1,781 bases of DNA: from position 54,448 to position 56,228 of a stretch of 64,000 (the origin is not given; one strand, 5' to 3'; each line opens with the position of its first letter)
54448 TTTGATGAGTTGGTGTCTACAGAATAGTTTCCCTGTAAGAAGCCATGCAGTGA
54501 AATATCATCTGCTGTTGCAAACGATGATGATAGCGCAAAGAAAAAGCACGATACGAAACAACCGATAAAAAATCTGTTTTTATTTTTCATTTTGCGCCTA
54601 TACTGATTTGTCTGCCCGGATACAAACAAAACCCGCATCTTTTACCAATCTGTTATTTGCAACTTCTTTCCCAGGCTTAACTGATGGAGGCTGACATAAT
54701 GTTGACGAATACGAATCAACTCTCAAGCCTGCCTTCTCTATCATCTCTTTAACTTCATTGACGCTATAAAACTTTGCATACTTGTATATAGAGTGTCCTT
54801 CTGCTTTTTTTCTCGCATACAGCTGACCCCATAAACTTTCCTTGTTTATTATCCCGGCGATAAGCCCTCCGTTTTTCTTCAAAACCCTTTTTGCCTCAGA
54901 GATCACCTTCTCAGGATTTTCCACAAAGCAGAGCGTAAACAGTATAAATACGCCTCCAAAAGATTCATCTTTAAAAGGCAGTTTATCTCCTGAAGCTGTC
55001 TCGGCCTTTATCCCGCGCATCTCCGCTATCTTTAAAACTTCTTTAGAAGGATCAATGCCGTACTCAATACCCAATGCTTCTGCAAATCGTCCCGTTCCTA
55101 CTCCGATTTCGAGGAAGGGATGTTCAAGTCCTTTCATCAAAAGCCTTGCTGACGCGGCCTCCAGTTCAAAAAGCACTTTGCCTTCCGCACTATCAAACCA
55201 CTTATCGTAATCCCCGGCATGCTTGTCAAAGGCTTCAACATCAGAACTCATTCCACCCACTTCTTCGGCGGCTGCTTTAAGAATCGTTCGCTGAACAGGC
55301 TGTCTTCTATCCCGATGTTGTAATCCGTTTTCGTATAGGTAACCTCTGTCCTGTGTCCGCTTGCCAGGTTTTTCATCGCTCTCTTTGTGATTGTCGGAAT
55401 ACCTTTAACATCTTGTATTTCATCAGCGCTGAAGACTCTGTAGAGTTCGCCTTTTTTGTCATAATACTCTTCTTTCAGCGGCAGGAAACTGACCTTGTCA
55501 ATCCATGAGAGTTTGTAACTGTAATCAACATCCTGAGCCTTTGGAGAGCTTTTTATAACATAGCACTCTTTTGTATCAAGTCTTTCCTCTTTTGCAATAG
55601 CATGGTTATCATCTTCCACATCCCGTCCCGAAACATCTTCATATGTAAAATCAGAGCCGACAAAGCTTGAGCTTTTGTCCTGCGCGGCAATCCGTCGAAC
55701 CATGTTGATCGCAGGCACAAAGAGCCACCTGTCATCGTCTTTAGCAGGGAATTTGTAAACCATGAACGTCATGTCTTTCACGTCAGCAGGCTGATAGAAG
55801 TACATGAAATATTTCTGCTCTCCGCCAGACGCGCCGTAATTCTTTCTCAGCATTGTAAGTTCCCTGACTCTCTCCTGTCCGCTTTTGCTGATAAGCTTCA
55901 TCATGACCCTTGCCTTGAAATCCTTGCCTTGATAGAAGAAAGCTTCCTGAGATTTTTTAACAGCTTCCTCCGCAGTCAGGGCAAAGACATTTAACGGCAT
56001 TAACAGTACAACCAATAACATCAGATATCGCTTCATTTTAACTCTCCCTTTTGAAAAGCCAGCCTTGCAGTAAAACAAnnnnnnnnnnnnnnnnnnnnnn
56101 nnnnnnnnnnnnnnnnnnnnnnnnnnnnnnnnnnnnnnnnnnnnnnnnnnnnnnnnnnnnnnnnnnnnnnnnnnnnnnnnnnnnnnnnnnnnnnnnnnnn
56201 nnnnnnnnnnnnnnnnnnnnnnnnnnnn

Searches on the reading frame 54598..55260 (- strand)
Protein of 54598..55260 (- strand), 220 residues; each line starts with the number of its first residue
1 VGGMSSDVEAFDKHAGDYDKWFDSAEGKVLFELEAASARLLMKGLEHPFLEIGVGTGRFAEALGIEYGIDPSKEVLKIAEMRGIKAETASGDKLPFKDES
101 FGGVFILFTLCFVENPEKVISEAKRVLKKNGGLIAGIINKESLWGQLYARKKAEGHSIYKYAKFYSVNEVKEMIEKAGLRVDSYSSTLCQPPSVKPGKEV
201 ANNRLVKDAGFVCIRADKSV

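Call 10: search_protein_families(library=ncbifam, max_evalue=1, proteins=[window:54598-55260:-])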
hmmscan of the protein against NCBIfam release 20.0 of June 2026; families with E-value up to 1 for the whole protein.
window:54598-55260:- (220 aa): 24 families
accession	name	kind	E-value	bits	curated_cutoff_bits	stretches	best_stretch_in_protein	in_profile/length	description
NF045667.1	MTase_DVU1556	equivalog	2.4e-13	50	155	1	49-182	26-163/213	DVU_1556 family methyltransferase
TIGR01934.1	MenG_MenH_UbiE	subfamily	6.4e-11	42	158.35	1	37-134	31-140/223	ubiquinone/menaquinone biosynthesis methyltransferase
NF001244.0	PRK00216.1-5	equivalog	2.3e-08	33.6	216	1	41-134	44-152/236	bifunctional demethylmenaquinone methyltransferase/2-methoxy-6-polyprenyl-1,4-benzoquinol methylase UbiE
NF001241.0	PRK00216.1-2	equivalog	3.2e-07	30.2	327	1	53-135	63-147/231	demethylmenaquinone methyltransferase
TIGR02072.1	BioC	equivalog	4.6e-07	29.9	184.95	1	47-177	36-170/244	malonyl-ACP O-methyltransferase BioC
NF001243.0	PRK00216.1-4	equivalog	3.5e-06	26.5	235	1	68-134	77-150/237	demethylmenaquinone methyltransferase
TIGR01983.1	UbiG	equivalog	9.6e-06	25.1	102.95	1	47-188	51-209/228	bifunctional 2-polyprenyl-6-hydroxyphenol methylase/3-demethylubiquinol 3-O-methyltransferase UbiG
NF001242.0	PRK00216.1-3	equivalog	1e-05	25.1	351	1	86-133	126-173/258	bifunctional demethylmenaquinone methyltransferase/2-methoxy-6-polyprenyl-1,4-benzoquinol methylase UbiE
NF004452.0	PRK05785.1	equivalog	3e-05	23.6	207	1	50-135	56-145/228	hypothetical protein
NF041536.1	ArsM_DUF2284_UU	exception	7.1e-05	21.3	575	1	69-135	114-181/459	arsenite methyltransferase/DUF2284 domain selenoprotein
NF041537.1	ArsM_AhpD_UU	exception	0.00012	21.1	510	1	71-135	116-181/345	arsenite methyltransferase/AhpD domain selenoprotein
NF001240.0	PRK00216.1-1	equivalog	0.00013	21.1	378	1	84-135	117-168/251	bifunctional demethylmenaquinone methyltransferase/2-methoxy-6-polyprenyl-1,4-benzoquinol methylase UbiE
NF043040.1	corrin_prot_MT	hypoth_equivalog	0.00015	21.2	180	1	17-183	14-200/216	corrinoid protein-associated methyltransferase CpaM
NF052510.1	methyltran_MpqE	exception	0.00016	21.2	335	1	77-134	93-150/234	methyl-plastoquinone biosynthesis methyltransferase MpqE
TIGR02752.1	MenG_heptapren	equivalog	0.00017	21.2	419.85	1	68-134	75-148/231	demethylmenaquinone methyltransferase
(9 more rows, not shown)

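Call 71: search_protein_families(library=pfam, max_evalue=0.001, proteins=[window:54598-55260:-])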
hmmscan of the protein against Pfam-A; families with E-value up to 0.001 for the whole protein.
window:54598-55260:- (220 aa): 6 families
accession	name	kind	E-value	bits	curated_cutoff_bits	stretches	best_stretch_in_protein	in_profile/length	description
PF08241.18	Methyltransf_11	-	6.3e-19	68.9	21.2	1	50-134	1-94/95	Methyltransferase domain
PF13649.12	Methyltransf_25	-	2.7e-12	47.6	27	1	50-131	2-97/97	Methyltransferase domain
PF13489.12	Methyltransf_23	-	1.9e-09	37.9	27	1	47-183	24-163/164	Methyltransferase domain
PF13847.12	Methyltransf_31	-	4.9e-09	36.5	27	1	49-178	7-145/145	Methyltransferase domain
PF08242.18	Methyltransf_12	-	5.2e-07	30.8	30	1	50-132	1-97/98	Methyltransferase domain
PF01209.24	Ubie_methyltran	-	1.3e-06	28.4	20.1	1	83-133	99-149/233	ubiE/COQ5 methyltransferase family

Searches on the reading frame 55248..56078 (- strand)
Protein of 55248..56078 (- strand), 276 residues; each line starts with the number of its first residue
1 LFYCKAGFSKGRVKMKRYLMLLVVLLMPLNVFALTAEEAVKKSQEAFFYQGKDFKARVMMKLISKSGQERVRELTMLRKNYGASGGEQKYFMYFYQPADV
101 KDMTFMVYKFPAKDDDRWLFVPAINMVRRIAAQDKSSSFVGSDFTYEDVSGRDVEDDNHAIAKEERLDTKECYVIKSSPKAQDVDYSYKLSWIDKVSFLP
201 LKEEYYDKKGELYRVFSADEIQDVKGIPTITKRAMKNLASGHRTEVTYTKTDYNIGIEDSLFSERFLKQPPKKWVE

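Call 10: search_protein_families(library=ncbifam, max_evalue=1, proteins=[window:55248-56078:-])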
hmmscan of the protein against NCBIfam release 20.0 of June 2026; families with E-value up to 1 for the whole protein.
window:55248-56078:- (276 aa): 0 families

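Call 71: search_protein_families(library=pfam, max_evalue=0.001, proteins=[window:55248-56078:-])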
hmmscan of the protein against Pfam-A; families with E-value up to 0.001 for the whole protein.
window:55248-56078:- (276 aa): 2 families
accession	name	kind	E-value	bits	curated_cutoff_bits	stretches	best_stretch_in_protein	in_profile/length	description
PF17131.11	LolA_like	-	9e-63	211.7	30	1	86-269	1-184/184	Outer membrane lipoprotein-sorting protein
PF07044.18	DUF1329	-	5.4e-09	36.2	23.1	1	148-248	240-342/368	Protein of unknown function (DUF1329)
